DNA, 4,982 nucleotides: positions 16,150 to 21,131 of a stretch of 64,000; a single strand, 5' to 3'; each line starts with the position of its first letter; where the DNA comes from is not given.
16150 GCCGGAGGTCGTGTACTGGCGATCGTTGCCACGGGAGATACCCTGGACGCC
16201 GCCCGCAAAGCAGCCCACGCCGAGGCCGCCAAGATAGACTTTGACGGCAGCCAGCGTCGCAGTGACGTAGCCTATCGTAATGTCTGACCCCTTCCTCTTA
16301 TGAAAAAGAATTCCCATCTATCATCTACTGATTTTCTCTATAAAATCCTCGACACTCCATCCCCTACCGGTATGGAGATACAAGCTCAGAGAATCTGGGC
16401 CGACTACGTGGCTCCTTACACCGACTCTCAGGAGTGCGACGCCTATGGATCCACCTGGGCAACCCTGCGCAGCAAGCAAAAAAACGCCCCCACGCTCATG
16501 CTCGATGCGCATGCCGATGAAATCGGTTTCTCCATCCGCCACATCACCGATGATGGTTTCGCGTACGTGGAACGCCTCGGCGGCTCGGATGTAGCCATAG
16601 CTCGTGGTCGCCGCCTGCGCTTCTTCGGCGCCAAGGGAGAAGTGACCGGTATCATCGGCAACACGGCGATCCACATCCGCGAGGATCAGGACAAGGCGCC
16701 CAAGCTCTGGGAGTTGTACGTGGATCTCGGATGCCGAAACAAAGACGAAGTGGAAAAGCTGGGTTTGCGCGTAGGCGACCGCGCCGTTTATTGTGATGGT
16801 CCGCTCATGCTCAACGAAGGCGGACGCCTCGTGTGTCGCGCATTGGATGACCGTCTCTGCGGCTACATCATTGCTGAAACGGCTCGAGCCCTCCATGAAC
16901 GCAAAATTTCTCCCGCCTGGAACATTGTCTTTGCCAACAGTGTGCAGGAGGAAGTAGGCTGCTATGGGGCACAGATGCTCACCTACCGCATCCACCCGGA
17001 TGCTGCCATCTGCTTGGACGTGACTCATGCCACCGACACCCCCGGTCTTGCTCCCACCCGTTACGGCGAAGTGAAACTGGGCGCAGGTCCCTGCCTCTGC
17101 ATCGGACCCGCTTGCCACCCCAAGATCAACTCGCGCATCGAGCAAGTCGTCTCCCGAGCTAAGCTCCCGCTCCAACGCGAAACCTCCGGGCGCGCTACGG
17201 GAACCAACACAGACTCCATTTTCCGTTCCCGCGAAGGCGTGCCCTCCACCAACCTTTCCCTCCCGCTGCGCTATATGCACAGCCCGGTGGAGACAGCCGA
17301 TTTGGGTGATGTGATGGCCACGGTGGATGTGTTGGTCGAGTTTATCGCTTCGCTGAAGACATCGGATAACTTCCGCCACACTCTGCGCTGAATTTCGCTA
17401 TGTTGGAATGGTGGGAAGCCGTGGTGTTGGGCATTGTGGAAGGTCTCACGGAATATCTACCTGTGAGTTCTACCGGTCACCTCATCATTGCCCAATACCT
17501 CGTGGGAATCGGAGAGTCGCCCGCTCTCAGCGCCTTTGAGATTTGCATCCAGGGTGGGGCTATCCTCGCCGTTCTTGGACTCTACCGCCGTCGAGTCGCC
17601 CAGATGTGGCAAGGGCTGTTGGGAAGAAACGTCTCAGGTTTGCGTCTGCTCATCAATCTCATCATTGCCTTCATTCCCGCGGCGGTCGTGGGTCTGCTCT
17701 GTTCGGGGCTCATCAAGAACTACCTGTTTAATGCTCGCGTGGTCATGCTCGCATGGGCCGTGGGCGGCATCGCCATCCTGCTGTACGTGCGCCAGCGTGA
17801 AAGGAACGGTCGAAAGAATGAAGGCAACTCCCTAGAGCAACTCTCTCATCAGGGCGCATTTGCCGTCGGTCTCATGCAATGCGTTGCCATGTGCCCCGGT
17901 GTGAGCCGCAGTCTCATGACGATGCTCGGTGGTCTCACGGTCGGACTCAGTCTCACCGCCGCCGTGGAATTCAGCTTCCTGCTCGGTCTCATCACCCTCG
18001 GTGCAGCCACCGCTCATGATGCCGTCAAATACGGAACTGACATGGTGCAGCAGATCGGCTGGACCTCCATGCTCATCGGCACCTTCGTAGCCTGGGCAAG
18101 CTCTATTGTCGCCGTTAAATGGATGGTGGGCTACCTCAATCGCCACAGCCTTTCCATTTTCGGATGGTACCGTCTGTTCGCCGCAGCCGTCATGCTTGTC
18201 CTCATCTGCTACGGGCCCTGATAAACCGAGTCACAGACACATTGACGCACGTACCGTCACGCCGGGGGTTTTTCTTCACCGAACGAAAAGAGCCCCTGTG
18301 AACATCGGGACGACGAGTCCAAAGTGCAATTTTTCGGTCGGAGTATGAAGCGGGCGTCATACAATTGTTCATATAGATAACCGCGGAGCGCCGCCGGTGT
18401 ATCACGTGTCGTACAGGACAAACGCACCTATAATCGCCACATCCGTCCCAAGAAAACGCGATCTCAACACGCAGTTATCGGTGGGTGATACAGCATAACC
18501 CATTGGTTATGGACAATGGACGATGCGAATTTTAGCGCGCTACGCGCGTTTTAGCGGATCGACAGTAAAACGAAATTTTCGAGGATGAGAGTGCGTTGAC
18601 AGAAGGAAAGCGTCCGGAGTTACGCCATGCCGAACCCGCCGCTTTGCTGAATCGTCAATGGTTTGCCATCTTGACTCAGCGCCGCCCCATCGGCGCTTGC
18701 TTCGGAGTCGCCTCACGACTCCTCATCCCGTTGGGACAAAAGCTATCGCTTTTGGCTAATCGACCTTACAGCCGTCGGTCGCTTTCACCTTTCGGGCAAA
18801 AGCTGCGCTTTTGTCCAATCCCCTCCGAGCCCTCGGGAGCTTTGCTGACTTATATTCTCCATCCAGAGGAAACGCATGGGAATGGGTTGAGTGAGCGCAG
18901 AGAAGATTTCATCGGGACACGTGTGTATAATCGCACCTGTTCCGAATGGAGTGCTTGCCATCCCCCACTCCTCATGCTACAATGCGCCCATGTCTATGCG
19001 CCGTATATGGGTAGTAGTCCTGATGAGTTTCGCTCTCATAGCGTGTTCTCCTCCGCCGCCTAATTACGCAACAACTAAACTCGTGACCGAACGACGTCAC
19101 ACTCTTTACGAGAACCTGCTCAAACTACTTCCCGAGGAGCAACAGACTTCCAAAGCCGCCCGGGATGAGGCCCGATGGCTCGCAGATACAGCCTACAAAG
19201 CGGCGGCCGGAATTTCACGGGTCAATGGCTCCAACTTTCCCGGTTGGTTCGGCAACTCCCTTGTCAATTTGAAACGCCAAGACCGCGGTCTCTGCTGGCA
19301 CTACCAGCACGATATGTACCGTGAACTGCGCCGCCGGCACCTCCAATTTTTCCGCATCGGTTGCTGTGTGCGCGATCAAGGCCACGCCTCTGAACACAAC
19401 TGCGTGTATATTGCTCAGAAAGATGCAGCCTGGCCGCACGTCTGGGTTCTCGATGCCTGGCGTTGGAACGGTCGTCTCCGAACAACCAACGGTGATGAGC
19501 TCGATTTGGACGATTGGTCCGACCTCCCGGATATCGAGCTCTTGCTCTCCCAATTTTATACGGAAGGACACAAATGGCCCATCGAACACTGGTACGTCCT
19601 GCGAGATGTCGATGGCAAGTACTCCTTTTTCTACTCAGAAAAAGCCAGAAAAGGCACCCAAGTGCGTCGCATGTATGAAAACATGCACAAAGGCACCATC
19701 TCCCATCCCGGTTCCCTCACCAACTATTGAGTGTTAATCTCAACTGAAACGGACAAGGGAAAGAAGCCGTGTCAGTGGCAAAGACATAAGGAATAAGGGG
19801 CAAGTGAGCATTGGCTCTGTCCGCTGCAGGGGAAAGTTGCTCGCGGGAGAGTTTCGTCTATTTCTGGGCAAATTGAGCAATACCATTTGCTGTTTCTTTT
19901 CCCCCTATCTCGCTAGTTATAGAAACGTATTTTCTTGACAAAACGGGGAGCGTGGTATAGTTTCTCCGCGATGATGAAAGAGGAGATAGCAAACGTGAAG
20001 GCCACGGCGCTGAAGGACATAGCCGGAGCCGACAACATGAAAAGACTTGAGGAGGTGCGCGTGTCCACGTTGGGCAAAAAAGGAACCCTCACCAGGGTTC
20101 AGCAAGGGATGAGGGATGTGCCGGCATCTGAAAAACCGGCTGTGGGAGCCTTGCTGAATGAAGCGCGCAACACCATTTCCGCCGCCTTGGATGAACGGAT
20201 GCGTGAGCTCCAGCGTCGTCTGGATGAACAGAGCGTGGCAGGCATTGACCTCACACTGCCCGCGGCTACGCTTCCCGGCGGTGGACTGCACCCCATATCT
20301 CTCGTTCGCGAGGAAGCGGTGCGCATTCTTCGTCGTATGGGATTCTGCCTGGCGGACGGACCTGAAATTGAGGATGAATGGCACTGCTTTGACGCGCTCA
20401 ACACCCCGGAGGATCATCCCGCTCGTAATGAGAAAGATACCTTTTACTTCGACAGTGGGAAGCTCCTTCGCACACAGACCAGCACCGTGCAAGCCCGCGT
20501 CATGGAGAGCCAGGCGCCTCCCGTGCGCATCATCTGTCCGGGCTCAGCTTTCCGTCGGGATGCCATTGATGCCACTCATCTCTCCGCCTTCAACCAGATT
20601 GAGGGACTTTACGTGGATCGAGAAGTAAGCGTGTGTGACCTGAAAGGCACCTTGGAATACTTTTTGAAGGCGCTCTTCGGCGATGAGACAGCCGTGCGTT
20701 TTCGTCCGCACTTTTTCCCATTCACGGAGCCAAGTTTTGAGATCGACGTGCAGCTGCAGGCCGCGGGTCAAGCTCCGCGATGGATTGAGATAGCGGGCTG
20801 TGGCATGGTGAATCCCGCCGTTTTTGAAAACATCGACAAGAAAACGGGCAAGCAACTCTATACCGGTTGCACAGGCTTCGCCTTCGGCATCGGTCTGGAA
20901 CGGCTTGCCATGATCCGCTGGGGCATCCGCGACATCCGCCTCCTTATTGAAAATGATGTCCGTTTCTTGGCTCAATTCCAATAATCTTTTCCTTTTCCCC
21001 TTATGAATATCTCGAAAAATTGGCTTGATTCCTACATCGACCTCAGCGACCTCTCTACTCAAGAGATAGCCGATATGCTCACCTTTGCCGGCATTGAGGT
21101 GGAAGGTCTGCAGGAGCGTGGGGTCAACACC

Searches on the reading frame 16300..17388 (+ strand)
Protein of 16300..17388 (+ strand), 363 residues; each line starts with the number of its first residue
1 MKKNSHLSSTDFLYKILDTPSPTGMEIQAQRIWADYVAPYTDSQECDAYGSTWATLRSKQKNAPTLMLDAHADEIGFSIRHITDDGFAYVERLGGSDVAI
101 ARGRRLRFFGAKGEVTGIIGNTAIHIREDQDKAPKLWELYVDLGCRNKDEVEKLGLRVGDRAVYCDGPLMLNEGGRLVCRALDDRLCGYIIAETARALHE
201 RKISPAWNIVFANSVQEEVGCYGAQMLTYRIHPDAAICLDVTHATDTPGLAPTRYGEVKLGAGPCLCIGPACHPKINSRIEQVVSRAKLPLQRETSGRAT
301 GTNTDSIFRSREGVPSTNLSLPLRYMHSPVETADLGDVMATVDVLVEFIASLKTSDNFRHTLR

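Call 50: search_protein_families(library=pfam, proteins=[window:16300-17388:+], max_evalue=0.0001)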
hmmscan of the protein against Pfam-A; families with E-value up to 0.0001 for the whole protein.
window:16300-17388:+ (363 aa): 3 families
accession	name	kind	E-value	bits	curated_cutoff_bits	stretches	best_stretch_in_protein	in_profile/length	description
PF05343.19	Peptidase_M42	-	1.6e-74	251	23.2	1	50-343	1-291/292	M42 glutamyl aminopeptidase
PF01546.33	Peptidase_M20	-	1.3e-07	32.2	24.6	1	173-350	24-205/206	Peptidase family M20/M25/M40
PF04389.22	Peptidase_M28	-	1.3e-05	25.4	21.3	0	181-271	30-105/193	Peptidase family M28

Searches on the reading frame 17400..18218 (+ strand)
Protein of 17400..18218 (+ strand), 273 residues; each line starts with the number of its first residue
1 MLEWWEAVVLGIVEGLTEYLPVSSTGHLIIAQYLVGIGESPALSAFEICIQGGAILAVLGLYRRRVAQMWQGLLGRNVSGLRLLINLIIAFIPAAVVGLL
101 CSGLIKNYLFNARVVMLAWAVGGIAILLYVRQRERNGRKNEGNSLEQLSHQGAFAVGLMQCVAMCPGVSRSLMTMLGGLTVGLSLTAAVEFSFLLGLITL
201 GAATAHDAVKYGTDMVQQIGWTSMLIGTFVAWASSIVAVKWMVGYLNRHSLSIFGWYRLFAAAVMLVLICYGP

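Call 50: search_protein_families(library=pfam, proteins=[window:17400-18218:+], max_evalue=0.0001)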
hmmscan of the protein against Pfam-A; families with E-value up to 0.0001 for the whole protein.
window:17400-18218:+ (273 aa): 1 family
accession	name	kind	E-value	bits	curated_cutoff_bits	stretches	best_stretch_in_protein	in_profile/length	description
PF02673.24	BacA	-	2.5e-68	231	33.4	1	7-263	1-256/257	Bacitracin resistance protein BacA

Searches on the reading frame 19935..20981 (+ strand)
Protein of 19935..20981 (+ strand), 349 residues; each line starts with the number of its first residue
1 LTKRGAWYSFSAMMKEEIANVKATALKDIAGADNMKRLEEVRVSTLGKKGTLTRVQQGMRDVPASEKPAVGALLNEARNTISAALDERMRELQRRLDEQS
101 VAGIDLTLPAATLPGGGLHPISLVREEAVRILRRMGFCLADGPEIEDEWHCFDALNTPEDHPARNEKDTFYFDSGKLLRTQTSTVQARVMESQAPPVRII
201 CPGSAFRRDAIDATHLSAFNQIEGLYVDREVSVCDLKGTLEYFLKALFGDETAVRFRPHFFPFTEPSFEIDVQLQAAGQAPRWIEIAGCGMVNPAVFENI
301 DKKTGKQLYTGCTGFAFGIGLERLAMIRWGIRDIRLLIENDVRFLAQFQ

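Call 50: search_protein_families(library=pfam, proteins=[window:19935-20981:+], max_evalue=0.0001)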
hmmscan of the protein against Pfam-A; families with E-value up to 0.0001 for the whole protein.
window:19935-20981:+ (349 aa): 2 families
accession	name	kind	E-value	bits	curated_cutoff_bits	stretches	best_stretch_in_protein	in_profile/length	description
PF01409.25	tRNA-synt_2d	-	5.5e-89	298.3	19.8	1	104-348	2-246/246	tRNA synthetases class II core domain (F)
PF02912.23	Phe_tRNA-synt_N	-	4.1e-20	71.9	22.3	1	34-98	2-66/69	Aminoacyl tRNA synthetase class II, N-terminal domain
